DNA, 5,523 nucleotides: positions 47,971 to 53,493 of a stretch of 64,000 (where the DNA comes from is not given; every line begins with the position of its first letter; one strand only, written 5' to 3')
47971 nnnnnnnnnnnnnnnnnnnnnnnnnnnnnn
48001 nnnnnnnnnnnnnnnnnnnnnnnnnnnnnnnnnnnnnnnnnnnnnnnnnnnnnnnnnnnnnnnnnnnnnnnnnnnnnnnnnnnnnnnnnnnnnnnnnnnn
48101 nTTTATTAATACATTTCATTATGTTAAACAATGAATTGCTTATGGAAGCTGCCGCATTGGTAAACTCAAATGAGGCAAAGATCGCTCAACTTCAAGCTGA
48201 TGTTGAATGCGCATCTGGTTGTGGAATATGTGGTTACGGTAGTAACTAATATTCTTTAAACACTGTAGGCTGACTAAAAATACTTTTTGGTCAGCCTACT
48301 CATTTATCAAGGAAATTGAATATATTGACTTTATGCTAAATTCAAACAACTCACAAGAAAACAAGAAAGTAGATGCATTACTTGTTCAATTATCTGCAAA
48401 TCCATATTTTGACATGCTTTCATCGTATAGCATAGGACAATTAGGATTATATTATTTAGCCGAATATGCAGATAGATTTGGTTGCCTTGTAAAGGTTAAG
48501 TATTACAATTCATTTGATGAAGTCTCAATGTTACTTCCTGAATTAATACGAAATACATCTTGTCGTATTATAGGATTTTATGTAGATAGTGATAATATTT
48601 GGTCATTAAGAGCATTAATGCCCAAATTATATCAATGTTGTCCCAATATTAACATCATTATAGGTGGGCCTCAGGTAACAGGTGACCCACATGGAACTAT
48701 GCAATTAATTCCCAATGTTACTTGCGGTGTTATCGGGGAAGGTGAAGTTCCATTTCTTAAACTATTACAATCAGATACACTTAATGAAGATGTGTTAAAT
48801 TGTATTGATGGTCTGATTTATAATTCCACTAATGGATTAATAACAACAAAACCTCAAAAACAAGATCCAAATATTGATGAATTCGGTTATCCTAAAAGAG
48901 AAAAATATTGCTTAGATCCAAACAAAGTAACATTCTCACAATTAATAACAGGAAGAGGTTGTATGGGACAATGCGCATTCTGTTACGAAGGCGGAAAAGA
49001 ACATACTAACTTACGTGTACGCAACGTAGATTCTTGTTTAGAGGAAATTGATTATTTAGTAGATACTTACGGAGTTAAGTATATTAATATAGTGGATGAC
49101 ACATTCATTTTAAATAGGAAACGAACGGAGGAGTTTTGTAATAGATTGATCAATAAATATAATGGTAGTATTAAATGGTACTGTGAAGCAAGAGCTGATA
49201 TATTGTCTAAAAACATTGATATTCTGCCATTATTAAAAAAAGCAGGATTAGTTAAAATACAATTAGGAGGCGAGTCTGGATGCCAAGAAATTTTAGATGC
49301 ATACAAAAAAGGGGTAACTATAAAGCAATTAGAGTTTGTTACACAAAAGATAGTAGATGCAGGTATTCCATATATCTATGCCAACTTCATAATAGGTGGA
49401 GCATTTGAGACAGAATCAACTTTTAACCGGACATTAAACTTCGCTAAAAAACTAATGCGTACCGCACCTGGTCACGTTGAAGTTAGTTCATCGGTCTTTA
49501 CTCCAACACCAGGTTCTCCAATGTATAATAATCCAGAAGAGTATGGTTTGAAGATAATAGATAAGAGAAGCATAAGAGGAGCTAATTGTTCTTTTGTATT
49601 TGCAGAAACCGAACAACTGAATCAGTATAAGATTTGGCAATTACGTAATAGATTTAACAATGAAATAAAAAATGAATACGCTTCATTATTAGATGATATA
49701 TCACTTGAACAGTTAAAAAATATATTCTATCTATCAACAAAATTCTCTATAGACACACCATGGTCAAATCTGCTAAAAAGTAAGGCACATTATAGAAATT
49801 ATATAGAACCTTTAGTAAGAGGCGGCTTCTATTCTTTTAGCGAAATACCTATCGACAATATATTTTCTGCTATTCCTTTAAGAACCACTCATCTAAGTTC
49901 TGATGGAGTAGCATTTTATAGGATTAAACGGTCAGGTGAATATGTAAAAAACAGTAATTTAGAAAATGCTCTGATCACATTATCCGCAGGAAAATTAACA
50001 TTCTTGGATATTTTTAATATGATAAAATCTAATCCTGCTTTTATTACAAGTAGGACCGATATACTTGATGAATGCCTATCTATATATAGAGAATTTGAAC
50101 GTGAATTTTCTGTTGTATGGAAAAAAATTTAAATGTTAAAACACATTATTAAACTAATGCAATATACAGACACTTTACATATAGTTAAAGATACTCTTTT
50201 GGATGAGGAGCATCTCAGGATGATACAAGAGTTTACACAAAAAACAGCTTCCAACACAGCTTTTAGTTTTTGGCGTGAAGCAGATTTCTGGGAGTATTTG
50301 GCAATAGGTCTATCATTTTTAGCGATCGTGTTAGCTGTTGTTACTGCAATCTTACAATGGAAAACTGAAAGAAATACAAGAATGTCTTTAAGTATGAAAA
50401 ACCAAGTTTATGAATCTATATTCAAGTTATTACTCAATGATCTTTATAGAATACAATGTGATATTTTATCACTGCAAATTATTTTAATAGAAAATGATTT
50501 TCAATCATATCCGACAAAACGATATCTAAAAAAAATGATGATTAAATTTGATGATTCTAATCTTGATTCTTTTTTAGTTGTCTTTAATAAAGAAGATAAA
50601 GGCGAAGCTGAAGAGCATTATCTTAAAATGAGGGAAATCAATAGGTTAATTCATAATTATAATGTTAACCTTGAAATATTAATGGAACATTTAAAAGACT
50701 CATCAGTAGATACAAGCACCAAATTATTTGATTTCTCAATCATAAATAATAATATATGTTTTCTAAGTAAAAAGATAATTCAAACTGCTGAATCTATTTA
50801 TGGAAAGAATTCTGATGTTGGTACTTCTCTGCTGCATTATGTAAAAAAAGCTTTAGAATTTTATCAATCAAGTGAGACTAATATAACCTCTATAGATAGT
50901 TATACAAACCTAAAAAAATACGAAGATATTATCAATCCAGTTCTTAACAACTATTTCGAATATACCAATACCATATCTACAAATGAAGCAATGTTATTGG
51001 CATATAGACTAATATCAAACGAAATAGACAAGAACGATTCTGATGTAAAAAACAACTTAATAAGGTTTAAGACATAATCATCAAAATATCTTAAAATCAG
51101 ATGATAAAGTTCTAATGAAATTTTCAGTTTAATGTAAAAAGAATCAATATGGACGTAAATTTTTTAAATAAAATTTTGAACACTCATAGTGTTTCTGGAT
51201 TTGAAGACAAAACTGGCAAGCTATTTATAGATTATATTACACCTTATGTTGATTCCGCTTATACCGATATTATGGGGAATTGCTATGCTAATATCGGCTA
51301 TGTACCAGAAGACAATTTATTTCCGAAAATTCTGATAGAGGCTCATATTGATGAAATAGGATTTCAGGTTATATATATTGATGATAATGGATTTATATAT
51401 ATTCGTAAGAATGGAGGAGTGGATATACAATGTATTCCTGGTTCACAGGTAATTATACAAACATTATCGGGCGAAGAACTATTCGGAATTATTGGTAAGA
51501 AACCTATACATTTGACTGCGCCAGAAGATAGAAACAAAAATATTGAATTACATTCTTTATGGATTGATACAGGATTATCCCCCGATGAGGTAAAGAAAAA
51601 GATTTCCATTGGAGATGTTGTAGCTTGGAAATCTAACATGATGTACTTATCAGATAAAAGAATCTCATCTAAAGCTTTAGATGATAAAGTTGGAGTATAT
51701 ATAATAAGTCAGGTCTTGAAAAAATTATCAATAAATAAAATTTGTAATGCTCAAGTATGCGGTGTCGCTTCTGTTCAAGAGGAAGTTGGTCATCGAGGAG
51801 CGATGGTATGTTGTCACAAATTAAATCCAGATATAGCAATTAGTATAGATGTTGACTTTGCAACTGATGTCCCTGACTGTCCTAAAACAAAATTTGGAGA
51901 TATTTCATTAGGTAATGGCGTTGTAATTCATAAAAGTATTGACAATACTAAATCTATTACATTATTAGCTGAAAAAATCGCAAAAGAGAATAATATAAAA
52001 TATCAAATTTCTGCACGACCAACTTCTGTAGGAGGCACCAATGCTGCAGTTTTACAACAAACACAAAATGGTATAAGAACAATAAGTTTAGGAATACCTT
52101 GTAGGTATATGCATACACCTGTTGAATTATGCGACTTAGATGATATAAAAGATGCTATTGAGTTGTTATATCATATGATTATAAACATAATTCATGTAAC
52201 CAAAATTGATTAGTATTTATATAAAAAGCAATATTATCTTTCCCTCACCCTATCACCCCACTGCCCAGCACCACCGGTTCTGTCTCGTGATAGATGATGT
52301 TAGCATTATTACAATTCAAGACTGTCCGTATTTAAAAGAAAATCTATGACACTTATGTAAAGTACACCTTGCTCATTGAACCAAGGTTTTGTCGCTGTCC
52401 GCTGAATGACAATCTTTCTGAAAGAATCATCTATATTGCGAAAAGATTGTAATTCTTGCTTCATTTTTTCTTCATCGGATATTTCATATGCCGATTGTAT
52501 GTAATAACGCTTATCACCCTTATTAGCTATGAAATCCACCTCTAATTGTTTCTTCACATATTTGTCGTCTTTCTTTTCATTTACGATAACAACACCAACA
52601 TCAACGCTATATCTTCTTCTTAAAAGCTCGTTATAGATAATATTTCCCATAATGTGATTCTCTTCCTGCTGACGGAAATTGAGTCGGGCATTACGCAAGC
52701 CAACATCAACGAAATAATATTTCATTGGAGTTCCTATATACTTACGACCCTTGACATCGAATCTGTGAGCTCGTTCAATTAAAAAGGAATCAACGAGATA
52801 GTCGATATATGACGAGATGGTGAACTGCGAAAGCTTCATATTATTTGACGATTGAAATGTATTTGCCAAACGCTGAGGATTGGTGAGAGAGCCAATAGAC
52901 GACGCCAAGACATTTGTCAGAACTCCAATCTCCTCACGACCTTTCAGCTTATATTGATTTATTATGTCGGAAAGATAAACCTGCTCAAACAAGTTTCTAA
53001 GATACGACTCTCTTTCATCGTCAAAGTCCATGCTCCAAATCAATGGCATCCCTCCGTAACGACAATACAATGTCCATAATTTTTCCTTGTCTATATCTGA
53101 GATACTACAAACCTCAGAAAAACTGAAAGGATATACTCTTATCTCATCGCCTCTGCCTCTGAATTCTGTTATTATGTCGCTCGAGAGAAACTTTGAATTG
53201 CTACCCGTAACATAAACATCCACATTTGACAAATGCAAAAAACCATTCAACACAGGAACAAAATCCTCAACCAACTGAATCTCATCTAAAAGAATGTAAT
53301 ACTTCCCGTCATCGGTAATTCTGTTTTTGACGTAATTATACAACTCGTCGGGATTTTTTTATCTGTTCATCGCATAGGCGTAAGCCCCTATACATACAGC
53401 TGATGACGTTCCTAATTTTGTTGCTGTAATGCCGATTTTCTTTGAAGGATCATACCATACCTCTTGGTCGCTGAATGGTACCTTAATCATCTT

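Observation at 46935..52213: Radical-SAM peptide-maturation module: SPASM enzyme, 42-aa Cys-rich precursor-like ORF, B12-rSAM enzyme, unknown membrane protein, M42 peptidase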

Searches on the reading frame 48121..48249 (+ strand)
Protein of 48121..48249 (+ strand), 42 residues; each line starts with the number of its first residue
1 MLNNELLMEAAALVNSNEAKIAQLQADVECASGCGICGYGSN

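Call 4: search_protein_families(library=pfam, proteins=[window:48121-48249:+], max_evalue=0.01)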
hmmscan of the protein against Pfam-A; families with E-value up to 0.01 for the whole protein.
window:48121-48249:+ (42 aa): 0 families

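Call 6: search_protein_families(library=ncbifam, proteins=[window:48121-48249:+], max_evalue=0.01)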
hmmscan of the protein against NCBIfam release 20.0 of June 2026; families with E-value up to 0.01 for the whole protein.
window:48121-48249:+ (42 aa): 0 families

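Call 39: find_homologous_proteins(query=A2, max_evalue=10)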
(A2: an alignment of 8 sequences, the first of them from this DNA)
Query A2 (8 sequences) (42 aa, profile of the alignment): 66 proteins with E <= 10 among 69 candidates.
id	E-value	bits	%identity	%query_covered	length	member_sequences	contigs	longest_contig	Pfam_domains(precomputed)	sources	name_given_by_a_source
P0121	1.9e-16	78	28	93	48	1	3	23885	-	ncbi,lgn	-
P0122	2.3e-15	74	62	100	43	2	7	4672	-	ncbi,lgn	ncbi:MAG: hypothetical protein ACK5MK_12380 [Dysgonomonas sp.]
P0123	6.7e-15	73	88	100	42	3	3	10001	-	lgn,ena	-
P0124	6.7e-15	73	90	100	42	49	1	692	-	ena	-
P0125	1.2e-14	72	55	100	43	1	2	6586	-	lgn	-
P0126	4.8e-14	70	86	100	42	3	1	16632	-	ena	-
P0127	6.7e-14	70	57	100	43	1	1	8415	-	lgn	-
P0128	9.8e-14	69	38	93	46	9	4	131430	-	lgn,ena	-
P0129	9.8e-14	69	88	100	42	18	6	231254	-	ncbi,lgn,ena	-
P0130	1.2e-13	69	41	93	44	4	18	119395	-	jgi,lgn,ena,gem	-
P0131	1.6e-13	68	80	100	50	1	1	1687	-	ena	-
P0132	1.8e-13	68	98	100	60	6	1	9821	-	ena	-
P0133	1.8e-13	68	82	79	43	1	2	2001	-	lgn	-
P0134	2.2e-13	68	55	100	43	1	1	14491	-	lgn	-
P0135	7.2e-13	66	60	100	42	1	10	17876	-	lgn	-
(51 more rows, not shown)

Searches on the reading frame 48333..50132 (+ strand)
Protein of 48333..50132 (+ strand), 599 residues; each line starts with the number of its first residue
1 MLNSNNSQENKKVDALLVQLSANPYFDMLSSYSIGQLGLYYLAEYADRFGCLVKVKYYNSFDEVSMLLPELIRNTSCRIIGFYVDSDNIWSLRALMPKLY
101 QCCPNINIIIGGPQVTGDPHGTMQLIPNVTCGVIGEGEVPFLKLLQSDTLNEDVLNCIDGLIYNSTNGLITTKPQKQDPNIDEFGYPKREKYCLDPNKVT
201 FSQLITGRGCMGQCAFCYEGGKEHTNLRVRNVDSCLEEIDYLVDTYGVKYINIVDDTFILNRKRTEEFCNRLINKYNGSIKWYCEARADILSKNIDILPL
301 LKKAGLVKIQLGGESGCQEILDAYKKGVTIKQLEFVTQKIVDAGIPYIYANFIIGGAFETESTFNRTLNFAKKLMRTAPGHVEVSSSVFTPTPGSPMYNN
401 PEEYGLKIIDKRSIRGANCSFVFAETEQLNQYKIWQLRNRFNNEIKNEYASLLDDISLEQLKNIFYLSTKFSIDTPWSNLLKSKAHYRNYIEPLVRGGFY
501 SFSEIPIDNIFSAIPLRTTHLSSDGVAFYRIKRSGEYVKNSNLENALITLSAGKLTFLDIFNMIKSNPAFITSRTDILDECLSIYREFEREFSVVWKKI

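Call 4: search_protein_families(library=pfam, proteins=[window:48333-50132:+], max_evalue=0.01)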
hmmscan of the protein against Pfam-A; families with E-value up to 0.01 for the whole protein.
window:48333-50132:+ (599 aa): 2 families
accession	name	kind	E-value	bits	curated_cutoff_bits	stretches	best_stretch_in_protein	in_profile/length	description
PF04055.27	Radical_SAM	-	3.6e-17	63.5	29.5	1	205-371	2-166/166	Radical SAM superfamily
PF02310.24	B12-binding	-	7e-08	32.8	32.1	1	36-144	14-120/121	B12 binding domain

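Call 6: search_protein_families(library=ncbifam, proteins=[window:48333-50132:+], max_evalue=0.01)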
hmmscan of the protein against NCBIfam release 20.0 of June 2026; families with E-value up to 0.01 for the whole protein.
window:48333-50132:+ (599 aa): 23 families
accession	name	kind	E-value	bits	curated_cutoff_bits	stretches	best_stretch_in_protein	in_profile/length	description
TIGR02026.1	BchE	equivalog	3.3e-33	115.3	481.35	1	100-401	87-387/497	magnesium-protoporphyrin IX monomethyl ester anaerobic oxidative cyclase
TIGR03471.1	HpnJ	equivalog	1.2e-32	113.4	577.6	1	99-436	91-423/472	hopanoid biosynthesis associated radical SAM protein HpnJ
TIGR04479.1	bcpD_PhpK_rSAM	subfamily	1.6e-27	96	600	1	30-407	66-437/504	PhpK family radical SAM P-methyltransferase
TIGR04072.2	rSAM_ladder_B12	equivalog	1.7e-24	86.3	360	1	101-377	94-352/443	lipid biosynthesis B12-binding/radical SAM protein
TIGR04385.1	B12_rSAM_cofa1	equivalog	8e-24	84.6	450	1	99-374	93-364/438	B12 lower ligand biosynthesis radical SAM protein BzaD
NF050148.1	rSAM_ApyD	equivalog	9.9e-24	83.7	750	1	98-400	96-392/645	RiPP biosynthesis radical SAM protein ApyD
TIGR03975.1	rSAM_ocin_1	subfamily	8.3e-20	70.8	281.85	1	72-407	124-460/606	RiPP maturation radical SAM C-methyltransferase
TIGR04013.1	B12_SAM_MJ_1487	hypoth_equivalog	7.5e-19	67.8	251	1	79-401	46-357/382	TIGR04013 family B12-binding domain/radical SAM domain-containing protein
TIGR04014.1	B12_SAM_MJ_0865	equivalog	2.9e-16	59.3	360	1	107-376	70-338/434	methyl-coenzyme M reductase glutamine C-methyltransferase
NF045585.1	rSAM_slr0320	equivalog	6e-16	58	775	1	100-389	133-423/511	photosystem II high light acclimation radical SAM protein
NF033712.0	B12_rSAM_KedN5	subfamily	7.3e-15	54.2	700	1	53-274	39-266/624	KedN5 family methylcobalamin-dependent radical SAM C-methyltransferase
NF038361.1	rSAM_Sden_1168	equivalog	1.5e-13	50.2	575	1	201-374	282-451/560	Sden_1168 family B12-binding radical SAM P-methyltransferase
TIGR04295.1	B12_rSAM_oligo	hypoth_equivalog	6.4e-13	48.2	400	1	204-400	203-383/422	TIGR04295 family B12-binding domain-containing radical SAM protein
NF033070.1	rSAM_AprD4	equivalog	6.9e-13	48.3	500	1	207-399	202-388/456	AprD4 family radical SAM diol-dehydratase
TIGR04367.1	HpnR_B12_rSAM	equivalog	2.5e-12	46.1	650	1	88-399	73-371/490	hopanoid C-3 methylase HpnR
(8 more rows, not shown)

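Call 7: search_protein_families(library=padloc, proteins=[window:48333-50132:+], max_evalue=0.01)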
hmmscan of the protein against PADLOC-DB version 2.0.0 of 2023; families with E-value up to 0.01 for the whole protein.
window:48333-50132:+ (599 aa): 1 family
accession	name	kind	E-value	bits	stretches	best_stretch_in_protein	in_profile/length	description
PDLC04689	PDC-M51A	-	1e-10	39.1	1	79-274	75-257/420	-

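Call 29: search_solved_structures(query=window:48333-50132:+, max_evalue=0.001)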
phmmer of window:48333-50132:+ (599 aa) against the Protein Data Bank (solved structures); distinct sequences matched with E-value up to 0.001: 2.
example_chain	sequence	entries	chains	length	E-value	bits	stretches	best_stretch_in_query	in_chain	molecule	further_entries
9n1b_A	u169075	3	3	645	5e-14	54.7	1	89-310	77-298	Radical SAM protein | Radical SAM enzyme CysS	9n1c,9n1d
7kdx_A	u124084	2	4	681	3.1e-07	32.3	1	88-413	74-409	Methyltransferase TokK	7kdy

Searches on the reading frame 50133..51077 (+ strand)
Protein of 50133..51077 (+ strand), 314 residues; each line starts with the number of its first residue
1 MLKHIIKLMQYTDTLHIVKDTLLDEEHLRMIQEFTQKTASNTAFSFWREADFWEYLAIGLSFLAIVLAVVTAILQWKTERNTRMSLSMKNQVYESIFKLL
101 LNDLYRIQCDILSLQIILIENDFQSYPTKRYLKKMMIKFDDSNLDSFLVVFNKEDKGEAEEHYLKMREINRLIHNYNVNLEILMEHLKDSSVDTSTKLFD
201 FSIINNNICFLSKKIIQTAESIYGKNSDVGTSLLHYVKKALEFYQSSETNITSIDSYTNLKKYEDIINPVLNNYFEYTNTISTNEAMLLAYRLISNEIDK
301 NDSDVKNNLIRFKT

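Call 4: search_protein_families(library=pfam, proteins=[window:50133-51077:+], max_evalue=0.01)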
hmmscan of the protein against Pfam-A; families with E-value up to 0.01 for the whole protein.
window:50133-51077:+ (314 aa): 0 families

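Call 6: search_protein_families(library=ncbifam, proteins=[window:50133-51077:+], max_evalue=0.01)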
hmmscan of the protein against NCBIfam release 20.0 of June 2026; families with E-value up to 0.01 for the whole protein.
window:50133-51077:+ (314 aa): 0 families

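Call 7: search_protein_families(library=padloc, proteins=[window:50133-51077:+], max_evalue=0.01)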
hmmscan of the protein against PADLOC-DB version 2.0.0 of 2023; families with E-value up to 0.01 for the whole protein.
window:50133-51077:+ (314 aa): 0 families

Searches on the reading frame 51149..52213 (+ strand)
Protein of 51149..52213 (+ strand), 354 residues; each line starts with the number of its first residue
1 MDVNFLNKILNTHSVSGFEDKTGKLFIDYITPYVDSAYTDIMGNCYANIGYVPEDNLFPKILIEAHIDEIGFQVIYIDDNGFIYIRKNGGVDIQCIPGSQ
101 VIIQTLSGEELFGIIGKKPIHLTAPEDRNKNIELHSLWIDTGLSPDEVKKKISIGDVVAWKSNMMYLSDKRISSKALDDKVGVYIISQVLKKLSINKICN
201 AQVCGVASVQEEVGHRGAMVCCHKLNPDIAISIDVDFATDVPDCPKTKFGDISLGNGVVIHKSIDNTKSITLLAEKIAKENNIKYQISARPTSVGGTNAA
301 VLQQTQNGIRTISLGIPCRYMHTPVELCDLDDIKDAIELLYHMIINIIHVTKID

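Call 4: search_protein_families(library=pfam, proteins=[window:51149-52213:+], max_evalue=0.01)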
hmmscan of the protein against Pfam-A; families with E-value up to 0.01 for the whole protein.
window:51149-52213:+ (354 aa): 3 families
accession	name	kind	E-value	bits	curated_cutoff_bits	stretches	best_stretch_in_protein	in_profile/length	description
PF05343.19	Peptidase_M42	-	7.9e-78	261.9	23.2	1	55-339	10-292/292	M42 glutamyl aminopeptidase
PF02127.20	Peptidase_M18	-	8.6e-11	41.7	24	1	251-340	334-428/432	Aminopeptidase I zinc metalloprotease (M18)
PF01546.33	Peptidase_M20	-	1.6e-08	35.1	24.6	1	177-345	34-205/206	Peptidase family M20/M25/M40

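Call 6: search_protein_families(library=ncbifam, proteins=[window:51149-52213:+], max_evalue=0.01)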
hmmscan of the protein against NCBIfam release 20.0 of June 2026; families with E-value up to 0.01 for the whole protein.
window:51149-52213:+ (354 aa): 9 families
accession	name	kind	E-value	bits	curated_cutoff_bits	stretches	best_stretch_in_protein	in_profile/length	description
NF040822.1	lys_aminopep_Arch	equivalog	2.2e-57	194.7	700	1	2-345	3-336/345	lysyl aminopeptidase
NF007421.0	PRK09961.1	equivalog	1.3e-47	162.3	412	1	1-347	1-333/345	aminopeptidase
TIGR03107.1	glu_aminopep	equivalog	2.3e-43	148.4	469.7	1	9-346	7-340/350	glutamyl aminopeptidase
NF007367.0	PRK09864.1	equivalog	5.2e-39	134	569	1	1-339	1-333/356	aminopeptidase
TIGR03106.1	trio_M42_hydro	equivalog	5.1e-11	42.1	397.75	1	60-242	60-244/343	osmoprotectant NAGGN system M42 family peptidase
NF002759.0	PRK02813.1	equivalog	2.5e-06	26.7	356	1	267-342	350-425/430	M18 family aminopeptidase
NF002600.0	PRK02256.1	equivalog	1.2e-05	24.1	529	0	275-337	390-453/463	aminopeptidase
NF003367.0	PRK04443.1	equivalog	0.00036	20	363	1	3-74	10-76/349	[LysW]-lysine hydrolase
NF009920.0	PRK13381.1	subfamily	0.0058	15.5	293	0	176-235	142-202/412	peptidase T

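Call 7: search_protein_families(library=padloc, proteins=[window:51149-52213:+], max_evalue=0.01)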
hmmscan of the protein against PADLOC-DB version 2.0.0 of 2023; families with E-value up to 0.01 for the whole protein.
window:51149-52213:+ (354 aa): 0 families

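Call 30: search_solved_structures(query=window:51149-52213:+, max_evalue=1e-10)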
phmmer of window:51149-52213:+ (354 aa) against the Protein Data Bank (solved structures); distinct sequences matched with E-value up to 1e-10: 20.
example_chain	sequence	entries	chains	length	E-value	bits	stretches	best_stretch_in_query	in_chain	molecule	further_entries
9qr6_A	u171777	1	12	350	2e-56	194.7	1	3-346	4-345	Putative aminopeptidase MJ0555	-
4wwv_A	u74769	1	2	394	4.4e-52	180.4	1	4-337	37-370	Aminopeptidase from family M42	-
1y0r_A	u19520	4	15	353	1.4e-50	175.5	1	2-350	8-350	Frv operon protein FrvX | Tetrahedral aminopeptidase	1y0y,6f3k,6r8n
1xfo_A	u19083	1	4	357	1.5e-50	175.4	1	2-350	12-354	Frv operon protein FrvX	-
1vhe_A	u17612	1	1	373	2.4e-48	168.1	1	6-345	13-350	aminopeptidase/glucanase homolog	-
5ds0_A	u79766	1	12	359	5.4e-48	167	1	6-345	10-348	Peptidase M42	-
2pe3_A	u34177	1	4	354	3e-43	151.4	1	3-341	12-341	354aa long hypothetical operon protein Frv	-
2wzn_A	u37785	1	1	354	3e-43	151.4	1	3-341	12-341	354AA LONG HYPOTHETICAL OPERON PROTEIN FRV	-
4x8i_A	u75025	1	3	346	1.1e-42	149.5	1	2-341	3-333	Lysyl aminopeptidase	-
2fvg_A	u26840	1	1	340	9.3e-41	143.2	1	9-341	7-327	endoglucanase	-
4p6y_A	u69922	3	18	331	1.7e-38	135.7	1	6-342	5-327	Aminopeptidase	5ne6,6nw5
3isx_A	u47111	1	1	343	1.9e-38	135.6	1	6-342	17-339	Endoglucanase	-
5l6z_A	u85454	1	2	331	2.2e-37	132.1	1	6-342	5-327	leucylaminopeptidase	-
5ne7_A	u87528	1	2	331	4.2e-37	131.2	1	6-342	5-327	AMINOPEPTIDASE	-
5ne8_A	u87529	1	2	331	4.2e-37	131.2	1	6-342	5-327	AMINOPEPTIDASE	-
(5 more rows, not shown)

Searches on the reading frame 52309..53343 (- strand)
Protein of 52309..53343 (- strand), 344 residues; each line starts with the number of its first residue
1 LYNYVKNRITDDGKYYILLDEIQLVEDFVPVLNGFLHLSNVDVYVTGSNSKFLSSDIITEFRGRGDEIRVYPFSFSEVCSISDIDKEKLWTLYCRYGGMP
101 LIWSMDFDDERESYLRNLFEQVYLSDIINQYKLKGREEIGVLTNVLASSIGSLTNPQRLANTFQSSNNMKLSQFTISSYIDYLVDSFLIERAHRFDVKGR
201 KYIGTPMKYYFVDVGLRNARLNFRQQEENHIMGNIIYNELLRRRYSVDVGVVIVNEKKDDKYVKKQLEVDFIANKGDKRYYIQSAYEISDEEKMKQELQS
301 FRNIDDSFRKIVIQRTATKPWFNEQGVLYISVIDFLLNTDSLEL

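Call 8: search_protein_families(library=pfam, proteins=[window:52309-53343:-], max_evalue=0.001)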
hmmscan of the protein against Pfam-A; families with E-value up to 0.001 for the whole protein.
window:52309-53343:- (344 aa): 2 families
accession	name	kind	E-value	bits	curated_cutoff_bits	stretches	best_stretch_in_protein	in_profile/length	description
PF13173.12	AAA_14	-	1.2e-18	67.8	27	1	3-79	52-129/129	AAA domain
PF13635.12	DUF4143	-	4.2e-17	62.8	28.1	1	129-283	6-156/160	Domain of unknown function (DUF4143)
